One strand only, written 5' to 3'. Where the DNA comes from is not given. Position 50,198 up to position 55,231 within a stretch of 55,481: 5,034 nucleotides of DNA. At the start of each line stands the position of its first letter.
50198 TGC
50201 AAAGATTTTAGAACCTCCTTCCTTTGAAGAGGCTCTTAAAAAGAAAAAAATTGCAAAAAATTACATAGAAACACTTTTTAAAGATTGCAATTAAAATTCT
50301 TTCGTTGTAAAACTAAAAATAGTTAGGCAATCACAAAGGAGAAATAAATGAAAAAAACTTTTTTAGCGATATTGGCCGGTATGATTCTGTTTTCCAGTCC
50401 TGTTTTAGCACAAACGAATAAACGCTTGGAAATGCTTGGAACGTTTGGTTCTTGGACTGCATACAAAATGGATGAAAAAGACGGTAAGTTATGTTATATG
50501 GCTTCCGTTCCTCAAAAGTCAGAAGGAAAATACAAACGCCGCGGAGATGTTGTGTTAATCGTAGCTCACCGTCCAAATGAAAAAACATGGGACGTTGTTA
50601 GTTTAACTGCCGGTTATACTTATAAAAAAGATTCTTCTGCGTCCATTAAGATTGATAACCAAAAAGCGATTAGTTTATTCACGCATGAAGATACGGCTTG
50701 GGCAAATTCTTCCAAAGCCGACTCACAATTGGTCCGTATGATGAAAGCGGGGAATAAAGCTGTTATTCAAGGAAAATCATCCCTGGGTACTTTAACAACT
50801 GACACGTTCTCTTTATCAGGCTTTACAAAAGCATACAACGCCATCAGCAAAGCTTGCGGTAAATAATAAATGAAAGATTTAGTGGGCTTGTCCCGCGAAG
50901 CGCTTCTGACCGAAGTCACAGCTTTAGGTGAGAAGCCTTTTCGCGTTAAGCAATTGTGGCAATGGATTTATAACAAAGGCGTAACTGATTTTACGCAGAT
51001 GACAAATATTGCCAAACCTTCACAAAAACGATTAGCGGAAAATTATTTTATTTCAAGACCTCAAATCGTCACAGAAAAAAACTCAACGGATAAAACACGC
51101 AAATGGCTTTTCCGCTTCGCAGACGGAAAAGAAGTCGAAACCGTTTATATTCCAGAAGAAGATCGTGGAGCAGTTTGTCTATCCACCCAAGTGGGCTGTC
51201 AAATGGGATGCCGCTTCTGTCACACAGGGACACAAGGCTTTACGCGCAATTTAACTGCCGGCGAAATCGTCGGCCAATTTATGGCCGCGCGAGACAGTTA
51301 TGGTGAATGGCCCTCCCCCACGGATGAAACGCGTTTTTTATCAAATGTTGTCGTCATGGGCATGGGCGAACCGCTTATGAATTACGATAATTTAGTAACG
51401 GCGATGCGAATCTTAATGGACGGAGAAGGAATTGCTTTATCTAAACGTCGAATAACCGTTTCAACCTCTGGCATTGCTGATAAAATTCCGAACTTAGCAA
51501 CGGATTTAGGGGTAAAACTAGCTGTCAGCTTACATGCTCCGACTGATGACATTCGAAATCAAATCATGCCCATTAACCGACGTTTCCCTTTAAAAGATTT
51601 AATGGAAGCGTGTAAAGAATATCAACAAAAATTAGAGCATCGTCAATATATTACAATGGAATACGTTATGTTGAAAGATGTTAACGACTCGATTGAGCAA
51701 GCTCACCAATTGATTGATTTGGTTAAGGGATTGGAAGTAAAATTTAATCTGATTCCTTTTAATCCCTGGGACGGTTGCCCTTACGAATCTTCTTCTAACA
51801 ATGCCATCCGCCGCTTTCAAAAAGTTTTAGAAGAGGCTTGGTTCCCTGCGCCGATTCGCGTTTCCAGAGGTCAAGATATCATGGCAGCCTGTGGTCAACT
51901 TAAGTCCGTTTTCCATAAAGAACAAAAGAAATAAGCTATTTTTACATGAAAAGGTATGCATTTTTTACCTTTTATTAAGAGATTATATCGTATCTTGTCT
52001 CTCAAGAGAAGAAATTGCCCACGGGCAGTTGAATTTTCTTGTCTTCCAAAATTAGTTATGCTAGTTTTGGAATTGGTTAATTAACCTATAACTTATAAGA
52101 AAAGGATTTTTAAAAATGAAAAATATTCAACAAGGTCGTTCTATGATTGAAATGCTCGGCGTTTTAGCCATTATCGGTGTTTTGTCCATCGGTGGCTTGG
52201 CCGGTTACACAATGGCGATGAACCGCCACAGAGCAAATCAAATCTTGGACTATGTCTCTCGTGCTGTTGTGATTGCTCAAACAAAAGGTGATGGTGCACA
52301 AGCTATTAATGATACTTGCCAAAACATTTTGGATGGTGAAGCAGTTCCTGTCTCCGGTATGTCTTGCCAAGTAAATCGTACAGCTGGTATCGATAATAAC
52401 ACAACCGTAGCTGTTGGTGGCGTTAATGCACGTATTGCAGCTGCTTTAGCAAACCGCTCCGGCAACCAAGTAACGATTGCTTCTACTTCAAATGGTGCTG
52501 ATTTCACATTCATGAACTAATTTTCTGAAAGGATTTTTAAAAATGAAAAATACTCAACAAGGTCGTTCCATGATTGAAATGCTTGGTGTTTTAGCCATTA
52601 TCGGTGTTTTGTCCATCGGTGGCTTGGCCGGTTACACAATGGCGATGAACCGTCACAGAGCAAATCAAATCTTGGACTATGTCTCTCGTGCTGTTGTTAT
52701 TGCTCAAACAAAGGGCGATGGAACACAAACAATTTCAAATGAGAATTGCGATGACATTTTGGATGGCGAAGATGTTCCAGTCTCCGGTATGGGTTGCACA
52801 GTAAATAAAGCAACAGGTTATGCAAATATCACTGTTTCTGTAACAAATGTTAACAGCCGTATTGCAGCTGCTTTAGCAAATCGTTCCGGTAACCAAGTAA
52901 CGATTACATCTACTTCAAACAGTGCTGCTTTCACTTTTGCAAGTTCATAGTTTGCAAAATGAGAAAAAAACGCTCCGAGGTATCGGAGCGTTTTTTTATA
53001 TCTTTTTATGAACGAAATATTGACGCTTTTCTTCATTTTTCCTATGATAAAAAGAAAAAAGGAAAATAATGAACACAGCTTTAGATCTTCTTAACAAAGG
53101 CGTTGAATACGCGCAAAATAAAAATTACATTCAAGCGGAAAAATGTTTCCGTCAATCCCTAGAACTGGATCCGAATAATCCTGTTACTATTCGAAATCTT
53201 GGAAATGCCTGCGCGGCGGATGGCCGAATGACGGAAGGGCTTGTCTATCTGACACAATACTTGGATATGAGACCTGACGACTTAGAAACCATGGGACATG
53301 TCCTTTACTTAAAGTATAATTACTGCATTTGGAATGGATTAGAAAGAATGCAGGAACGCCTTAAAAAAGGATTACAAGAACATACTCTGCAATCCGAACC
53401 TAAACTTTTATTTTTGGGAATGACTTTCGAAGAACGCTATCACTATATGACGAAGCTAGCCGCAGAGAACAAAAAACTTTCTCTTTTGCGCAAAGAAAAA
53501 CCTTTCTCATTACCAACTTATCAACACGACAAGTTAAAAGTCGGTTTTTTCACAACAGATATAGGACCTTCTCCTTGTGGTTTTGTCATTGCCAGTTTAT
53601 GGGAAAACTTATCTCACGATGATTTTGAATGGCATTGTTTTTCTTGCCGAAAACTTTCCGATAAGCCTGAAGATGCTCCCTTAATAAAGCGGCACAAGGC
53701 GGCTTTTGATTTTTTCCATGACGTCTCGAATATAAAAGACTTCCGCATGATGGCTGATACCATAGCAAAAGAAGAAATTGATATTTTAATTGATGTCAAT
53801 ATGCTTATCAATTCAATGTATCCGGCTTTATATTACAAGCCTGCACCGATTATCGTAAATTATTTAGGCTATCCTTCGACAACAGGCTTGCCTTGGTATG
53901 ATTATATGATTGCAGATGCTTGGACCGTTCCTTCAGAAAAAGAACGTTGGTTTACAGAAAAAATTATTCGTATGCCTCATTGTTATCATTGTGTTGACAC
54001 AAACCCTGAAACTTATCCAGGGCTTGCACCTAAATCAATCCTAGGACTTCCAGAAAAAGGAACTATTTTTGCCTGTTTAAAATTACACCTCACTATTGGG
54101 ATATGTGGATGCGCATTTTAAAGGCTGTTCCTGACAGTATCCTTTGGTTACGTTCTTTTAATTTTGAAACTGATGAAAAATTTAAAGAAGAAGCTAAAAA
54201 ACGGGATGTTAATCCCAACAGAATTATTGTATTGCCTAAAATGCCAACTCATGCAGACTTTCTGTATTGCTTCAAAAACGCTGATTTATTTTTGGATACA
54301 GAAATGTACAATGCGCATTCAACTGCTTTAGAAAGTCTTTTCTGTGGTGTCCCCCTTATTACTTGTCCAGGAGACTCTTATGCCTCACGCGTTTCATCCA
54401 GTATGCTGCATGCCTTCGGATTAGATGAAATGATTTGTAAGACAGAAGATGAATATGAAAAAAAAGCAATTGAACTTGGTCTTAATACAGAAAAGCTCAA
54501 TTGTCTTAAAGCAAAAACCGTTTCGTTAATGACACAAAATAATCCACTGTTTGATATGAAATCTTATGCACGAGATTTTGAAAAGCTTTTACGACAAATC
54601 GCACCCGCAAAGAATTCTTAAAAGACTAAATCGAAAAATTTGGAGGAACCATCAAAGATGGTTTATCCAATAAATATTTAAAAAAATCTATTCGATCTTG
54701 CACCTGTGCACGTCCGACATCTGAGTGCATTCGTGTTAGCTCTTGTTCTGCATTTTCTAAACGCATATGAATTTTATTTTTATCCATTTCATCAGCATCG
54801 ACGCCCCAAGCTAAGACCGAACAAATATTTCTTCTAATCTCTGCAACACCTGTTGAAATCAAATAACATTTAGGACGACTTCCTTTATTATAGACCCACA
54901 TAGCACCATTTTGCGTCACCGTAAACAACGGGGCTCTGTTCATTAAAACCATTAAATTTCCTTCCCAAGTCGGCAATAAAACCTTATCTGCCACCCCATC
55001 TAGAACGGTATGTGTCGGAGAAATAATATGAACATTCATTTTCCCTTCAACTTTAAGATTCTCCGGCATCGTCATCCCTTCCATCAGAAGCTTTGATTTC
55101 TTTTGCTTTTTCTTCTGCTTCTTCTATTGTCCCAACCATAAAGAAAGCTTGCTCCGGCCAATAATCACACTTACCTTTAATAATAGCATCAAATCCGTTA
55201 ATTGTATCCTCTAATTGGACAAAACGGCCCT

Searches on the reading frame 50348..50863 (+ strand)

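Call 5: search_protein_families(library=pfam, proteins=[window:50348-50863:+], max_evalue=1)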
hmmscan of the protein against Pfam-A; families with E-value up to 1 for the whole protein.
window:50348-50863:+ (172 aa): 1 family
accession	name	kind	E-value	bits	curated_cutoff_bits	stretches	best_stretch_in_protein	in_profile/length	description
PF06776.18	IalB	-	4.1e-16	59.7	22.1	1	36-166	1-130/131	Invasion associated locus B (IalB) protein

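Call 6: search_protein_families(library=ncbifam, proteins=[window:50348-50863:+], max_evalue=1)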
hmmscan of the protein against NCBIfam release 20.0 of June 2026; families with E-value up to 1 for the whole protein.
window:50348-50863:+ (172 aa): 2 families
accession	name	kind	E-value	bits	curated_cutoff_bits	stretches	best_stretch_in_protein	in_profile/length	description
NF004911.0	PRK06267.1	equivalog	0.036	13.3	305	1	41-99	38-98/351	hypothetical protein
NF008607.0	PRK11579.1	subfamily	0.06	12.3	330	1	12-84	223-295/346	oxidoreductase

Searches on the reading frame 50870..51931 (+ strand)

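Call 5: search_protein_families(library=pfam, proteins=[window:50870-51931:+], max_evalue=1)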
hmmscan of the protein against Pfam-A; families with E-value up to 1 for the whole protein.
window:50870-51931:+ (354 aa): 3 families
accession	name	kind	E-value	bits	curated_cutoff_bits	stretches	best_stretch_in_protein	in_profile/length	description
PF21016.3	RlmN_N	-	1.9e-18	66.4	24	1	3-60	2-59/60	Ribosomal RNA large subunit methyltransferase N-terminal domain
PF04055.27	Radical_SAM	-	4.8e-15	56.6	29.5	1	105-281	2-165/166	Radical SAM superfamily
PF18351.6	Ago_N_1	-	0.021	15.7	25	1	241-297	21-75/95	Fungal Argonaute N-terminal domain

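Call 6: search_protein_families(library=ncbifam, proteins=[window:50870-51931:+], max_evalue=1)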
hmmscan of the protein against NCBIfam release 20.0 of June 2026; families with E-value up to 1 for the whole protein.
window:50870-51931:+ (354 aa): 15 families
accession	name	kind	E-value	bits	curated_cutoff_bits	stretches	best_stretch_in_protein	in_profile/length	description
TIGR00048.1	rRNA_mod_RlmN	equivalog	3.1e-126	421.1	290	1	4-351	9-349/355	dual-specificity RNA methyltransferase RlmN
NF008396.0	PRK11194.1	equivalog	5.7e-117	390.7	633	1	4-346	15-355/379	dual-specificity RNA methyltransferase RlmN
NF011031.0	PRK14461.1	equivalog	2.4e-86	290.1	601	1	8-346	14-363/372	ribosomal RNA large subunit methyltransferase N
NF000424.4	CfrAB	exception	1.3e-67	228.6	530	1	21-345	16-337/338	Cfr family 23S rRNA (adenine(2503)-C(8))-methyltransferase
NF011024.0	PRK14453.1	equivalog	3.7e-66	223.7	468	1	19-349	18-345/348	23S rRNA (adenine(2503)-C(8))-methyltransferase Cfr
TIGR04432.1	rSAM_Cfr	equivalog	1.7e-65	221.6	550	1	20-345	17-339/341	Cfr family 23S rRNA (adenine(2503)-C(8))-methyltransferase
NF011040.0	PRK14470.1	equivalog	4.8e-57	193.9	441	1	17-346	14-333/338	ribosomal RNA large subunit methyltransferase N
NF011034.0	PRK14464.1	equivalog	3.1e-49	167.6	422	1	65-350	64-332/348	RNA methyltransferase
TIGR04043.1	rSAM_MSMEG_0568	hypoth_equivalog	0.0012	17.8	303.7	1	217-342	220-342/354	MSMEG_0568 family radical SAM protein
TIGR04317.1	W_rSAM_matur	equivalog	0.0036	16.5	380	1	152-297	46-187/349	tungsten cofactor oxidoreductase radical SAM maturase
TIGR04100.1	rSAM_pair_X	hypoth_equivalog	0.007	16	262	1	157-256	62-158/197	TIGR04100 family radical SAM protein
TIGR01458.1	HAD-SF-IIA-hyp3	hypoth_equivalog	0.012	15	175.95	1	159-203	109-156/257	TIGR01458 family HAD-type hydrolase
TIGR02493.1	PFLA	equivalog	0.019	14.3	231.75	1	109-297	24-197/235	pyruvate formate-lyase-activating protein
TIGR03974.1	rSAM_six_Cys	equivalog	0.033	13.1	425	1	100-203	97-194/451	thioether cross-link-forming SCIFF peptide maturase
NF043069.1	T4HPD_activ_SAM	equivalog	0.56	9.5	425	0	254-298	208-254/299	trans-4-hydroxy-L-proline dehydratase activase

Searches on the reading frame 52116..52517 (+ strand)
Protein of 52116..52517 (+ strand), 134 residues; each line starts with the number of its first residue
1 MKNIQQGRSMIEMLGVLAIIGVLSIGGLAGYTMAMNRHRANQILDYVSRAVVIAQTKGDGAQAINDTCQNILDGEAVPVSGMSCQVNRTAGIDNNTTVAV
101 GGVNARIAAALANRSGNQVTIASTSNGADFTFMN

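Call 5: search_protein_families(library=pfam, proteins=[window:52116-52517:+], max_evalue=1)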
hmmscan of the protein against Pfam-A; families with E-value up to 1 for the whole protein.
window:52116-52517:+ (134 aa): 2 families
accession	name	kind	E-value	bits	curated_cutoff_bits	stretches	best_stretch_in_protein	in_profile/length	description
PF07963.17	N_methyl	-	0.0035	17.3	21.2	1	5-26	4-25/27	Prokaryotic N-terminal methylation motif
PF15736.10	DUF4684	-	0.36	10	27.2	1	33-123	343-428/458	Domain of unknown function (DUF4684)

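Call 6: search_protein_families(library=ncbifam, proteins=[window:52116-52517:+], max_evalue=1)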
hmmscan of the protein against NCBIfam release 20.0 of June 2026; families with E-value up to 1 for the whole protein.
window:52116-52517:+ (134 aa): 4 families
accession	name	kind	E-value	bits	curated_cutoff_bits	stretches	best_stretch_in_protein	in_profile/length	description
NF007800.0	PRK10506.1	equivalog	0.00091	19.1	158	1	3-51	6-58/163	prepilin peptidase-dependent protein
TIGR02532.1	IV_pilin_GFxxxE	domain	0.0041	16.9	16.3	1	9-26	5-22/24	prepilin-type N-terminal cleavage/methylation domain-containing protein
NF007862.0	PRK10574.1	equivalog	0.045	13.9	138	1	4-44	3-43/145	prepilin peptidase-dependent pilin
TIGR01708.2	typeII_sec_gspH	equivalog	0.1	12.6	80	1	5-43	1-39/169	type II secretion system minor pseudopilin GspH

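Call 75: find_homologous_proteins(query=window:52116-52517:+, max_evalue=0.001)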
Query window:52116-52517:+ (134 aa): 1125 proteins with E <= 0.001 among 1179 candidates; the best 120 are listed.
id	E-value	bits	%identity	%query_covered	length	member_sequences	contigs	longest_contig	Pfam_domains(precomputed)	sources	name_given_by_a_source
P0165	6.0e-77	273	100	100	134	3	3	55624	-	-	-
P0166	6.2e-70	251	91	100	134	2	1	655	-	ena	-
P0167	1.8e-62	227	84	100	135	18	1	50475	-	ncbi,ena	-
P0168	2.1e-60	220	84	100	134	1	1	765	-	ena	-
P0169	2.1e-56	207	82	99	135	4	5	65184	-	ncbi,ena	-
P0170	2.9e-55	203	80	99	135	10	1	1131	-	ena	-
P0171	1.2e-41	159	63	99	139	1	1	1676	-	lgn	-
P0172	1.3e-41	159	63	99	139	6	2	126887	-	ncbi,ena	-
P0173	1.5e-41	159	63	99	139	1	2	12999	-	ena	-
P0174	1.6e-41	159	63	99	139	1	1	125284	-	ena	-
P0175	1.6e-41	159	63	99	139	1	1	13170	-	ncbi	-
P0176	2.7e-39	152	63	97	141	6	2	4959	-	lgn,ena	-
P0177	8.1e-38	147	61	97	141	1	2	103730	-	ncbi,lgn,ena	-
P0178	1.3e-37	146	61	97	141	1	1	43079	-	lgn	-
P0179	1.9e-37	146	63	96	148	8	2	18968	-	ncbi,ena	-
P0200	7.7e-33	131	59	99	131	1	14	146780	-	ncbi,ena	-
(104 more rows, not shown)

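Call 77: find_encoding_contigs(protein=P0200, flank=10000, max_places=2)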
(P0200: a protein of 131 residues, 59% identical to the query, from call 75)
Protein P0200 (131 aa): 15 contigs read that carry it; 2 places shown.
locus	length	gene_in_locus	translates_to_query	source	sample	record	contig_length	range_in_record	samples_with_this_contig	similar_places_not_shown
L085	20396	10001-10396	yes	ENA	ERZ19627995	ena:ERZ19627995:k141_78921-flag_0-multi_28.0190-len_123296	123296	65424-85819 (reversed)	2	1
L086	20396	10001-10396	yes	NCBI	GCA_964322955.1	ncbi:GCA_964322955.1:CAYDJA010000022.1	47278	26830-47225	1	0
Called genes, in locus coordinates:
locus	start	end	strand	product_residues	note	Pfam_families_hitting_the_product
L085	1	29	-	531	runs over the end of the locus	PF03023:MurJ, PF01554:MatE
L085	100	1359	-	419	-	PF00675:Peptidase_M16, PF05193:Peptidase_M16_C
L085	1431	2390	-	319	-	-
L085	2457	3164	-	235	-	PF20260:PUA_4, PF04452:Methyltrans_RNA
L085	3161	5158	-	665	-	PF13581:HATPase_c_2, PF00072:Response_reg, PF07228:SpoIIE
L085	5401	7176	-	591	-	PF13510:Fer2_4, PF00037:Fer4 (faint), PF12838:Fer4_7 (faint), PF10588:NADH-G_4Fe-4S_3, PF13237:Fer4_10 (faint), PF02906:Fe_hyd_lg_C, PF02256:Fe_hyd_SSU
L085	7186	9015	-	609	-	PF01257:2Fe-2S_thioredx (weak), PF01512:Complex1_51K, PF10531:SLBB (weak), PF10589:NADH_4Fe-4S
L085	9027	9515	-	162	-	PF01257:2Fe-2S_thioredx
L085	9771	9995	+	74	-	-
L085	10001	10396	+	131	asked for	-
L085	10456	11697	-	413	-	PF04966:OprB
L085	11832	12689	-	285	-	PF13238:AAA_18 (weak), PF13671:AAA_33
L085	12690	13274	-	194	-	PF02622:DUF179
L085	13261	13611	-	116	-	PF09538:FYDLN_acid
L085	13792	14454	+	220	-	PF02224:Cytidylate_kin, PF13207:AAA_17 (faint)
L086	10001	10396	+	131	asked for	-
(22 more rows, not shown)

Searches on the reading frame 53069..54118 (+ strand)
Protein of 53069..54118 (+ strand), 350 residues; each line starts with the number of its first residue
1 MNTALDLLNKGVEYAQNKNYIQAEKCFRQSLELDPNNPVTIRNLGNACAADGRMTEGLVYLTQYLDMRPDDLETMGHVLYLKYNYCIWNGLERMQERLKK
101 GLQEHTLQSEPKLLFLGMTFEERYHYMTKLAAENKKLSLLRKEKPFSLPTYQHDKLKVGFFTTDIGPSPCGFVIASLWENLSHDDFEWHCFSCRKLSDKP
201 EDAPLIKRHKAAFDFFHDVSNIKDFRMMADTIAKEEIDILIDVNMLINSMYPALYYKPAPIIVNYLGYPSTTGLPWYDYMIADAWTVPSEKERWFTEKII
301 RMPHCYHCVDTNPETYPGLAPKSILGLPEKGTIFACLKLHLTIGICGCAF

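Call 5: search_protein_families(library=pfam, proteins=[window:53069-54118:+], max_evalue=1)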
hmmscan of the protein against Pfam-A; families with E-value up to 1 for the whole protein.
window:53069-54118:+ (350 aa): 12 families
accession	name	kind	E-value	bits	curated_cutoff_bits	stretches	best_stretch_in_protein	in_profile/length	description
PF13844.12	Glyco_transf_41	-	5e-23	81.6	25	1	138-324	61-245/543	Glycosyl transferase family 41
PF00515.34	TPR_1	-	9e-11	41.6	27.8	1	7-37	4-34/34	Tetratricopeptide repeat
PF07719.23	TPR_2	-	5.7e-09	35.9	27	1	7-37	4-34/34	Tetratricopeptide repeat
PF13181.12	TPR_8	-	1.9e-07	31.1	25.7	1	8-37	5-34/34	Tetratricopeptide repeat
PF13371.12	TPR_9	-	0.0002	21.7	35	1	14-71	5-62/73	Tetratricopeptide repeat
PF13431.12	TPR_17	-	0.00062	20.3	24.4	1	26-53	1-28/34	Tetratricopeptide repeat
PF14559.12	TPR_19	-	0.00078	20.2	25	1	15-71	2-58/68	Tetratricopeptide repeat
PF13428.12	TPR_14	-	0.0013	19.7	23.5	1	13-46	10-43/44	Tetratricopeptide repeat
PF13424.12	TPR_12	-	0.0014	19.3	30.1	1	9-69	8-76/77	Tetratricopeptide repeat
PF13414.12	TPR_11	-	0.0019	18.3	26.8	1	13-51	3-41/42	TPR repeat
PF04212.24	MIT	-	0.014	15.9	30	1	2-33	2-33/66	MIT (microtubule interacting and transport) domain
PF13432.12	TPR_16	-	0.12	13.2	32.7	1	9-71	2-64/65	Tetratricopeptide repeat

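Call 6: search_protein_families(library=ncbifam, proteins=[window:53069-54118:+], max_evalue=1)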
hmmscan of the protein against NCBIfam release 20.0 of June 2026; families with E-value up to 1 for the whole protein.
window:53069-54118:+ (350 aa): 11 families
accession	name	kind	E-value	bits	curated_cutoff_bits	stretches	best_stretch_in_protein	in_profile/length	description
TIGR02521.1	type_IV_pilW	equivalog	0.00013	21.6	154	1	7-73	138-204/234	type IV pilus biogenesis/stability protein PilW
TIGR02917.1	PEP_TPR_lipo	equivalog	0.00065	17.7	312.2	1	11-73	710-771/899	XrtA/PEP-CTERM system TPR-repeat protein PrsT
NF040959.1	MamA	equivalog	0.0007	19.1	200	1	9-74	110-175/204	magnetosome protein MamA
NF008391.2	PRK11189.1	equivalog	0.0018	17.8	250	1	11-71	106-166/297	lipoprotein NlpI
NF049992.1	NGTferase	equivalog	0.0031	16.2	1000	1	211-304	306-401/614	UDP-glucose:protein N-beta-glucosyltransferase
NF052400.1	M48_BAM_BepA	equivalog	0.0065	15.3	570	1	16-74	353-411/483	beta-barrel assembly-enhancing protease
TIGR03939.1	PGA_TPR_OMP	equivalog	0.032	12.4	366.65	1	17-81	99-163/800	poly-beta-1,6 N-acetyl-D-glucosamine export porin PgaA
NF007302.0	PRK09782.1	equivalog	0.059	11.3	1223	1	13-73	621-681/990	phage receptor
NF033920.0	C39_PA2778_fam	equivalog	0.11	11.8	150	1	7-58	193-244/255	PA2778 family cysteine peptidase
NF005173.0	PRK06647.1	equivalog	0.14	11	623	1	189-255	75-140/568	DNA polymerase III subunits gamma and tau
NF008520.0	PRK11447.1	equivalog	0.15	9.8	858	1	13-81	470-539/1157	cellulose synthase complex outer membrane protein BcsC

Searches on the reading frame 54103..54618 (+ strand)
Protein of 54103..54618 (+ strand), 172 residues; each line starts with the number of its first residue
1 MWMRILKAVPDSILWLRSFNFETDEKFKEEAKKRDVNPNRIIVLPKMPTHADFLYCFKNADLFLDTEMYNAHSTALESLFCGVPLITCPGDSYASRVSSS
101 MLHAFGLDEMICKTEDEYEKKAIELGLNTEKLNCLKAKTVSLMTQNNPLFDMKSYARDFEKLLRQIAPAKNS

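Call 5: search_protein_families(library=pfam, proteins=[window:54103-54618:+], max_evalue=1)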
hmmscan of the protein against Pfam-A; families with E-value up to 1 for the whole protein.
window:54103-54618:+ (172 aa): 2 families
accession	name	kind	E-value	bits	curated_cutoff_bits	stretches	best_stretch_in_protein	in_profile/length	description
PF13844.12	Glyco_transf_41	-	1.4e-35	123.1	25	1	1-158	387-542/543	Glycosyl transferase family 41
PF00534.26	Glycos_transf_1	-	0.018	15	26.4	1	23-89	58-123/172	Glycosyl transferases group 1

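Call 6: search_protein_families(library=ncbifam, proteins=[window:54103-54618:+], max_evalue=1)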
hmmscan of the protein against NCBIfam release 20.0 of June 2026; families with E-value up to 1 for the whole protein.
window:54103-54618:+ (172 aa): 1 family
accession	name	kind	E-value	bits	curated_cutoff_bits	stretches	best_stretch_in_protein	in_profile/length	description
NF010698.0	PRK14098.1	equivalog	0.14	10.8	754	1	79-139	214-275/489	starch synthase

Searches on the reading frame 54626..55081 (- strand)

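Call 31: search_protein_families(library=pfam, proteins=[window:54626-55081:-], max_evalue=0.5)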
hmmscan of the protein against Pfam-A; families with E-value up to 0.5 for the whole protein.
window:54626-55081:- (151 aa): 1 family
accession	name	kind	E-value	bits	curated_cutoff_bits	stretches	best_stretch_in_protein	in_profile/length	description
PF02823.21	ATP-synt_DE_N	-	1.5e-14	54.2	27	1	15-91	1-77/80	ATP synthase, Delta/Epsilon chain, beta-sandwich domain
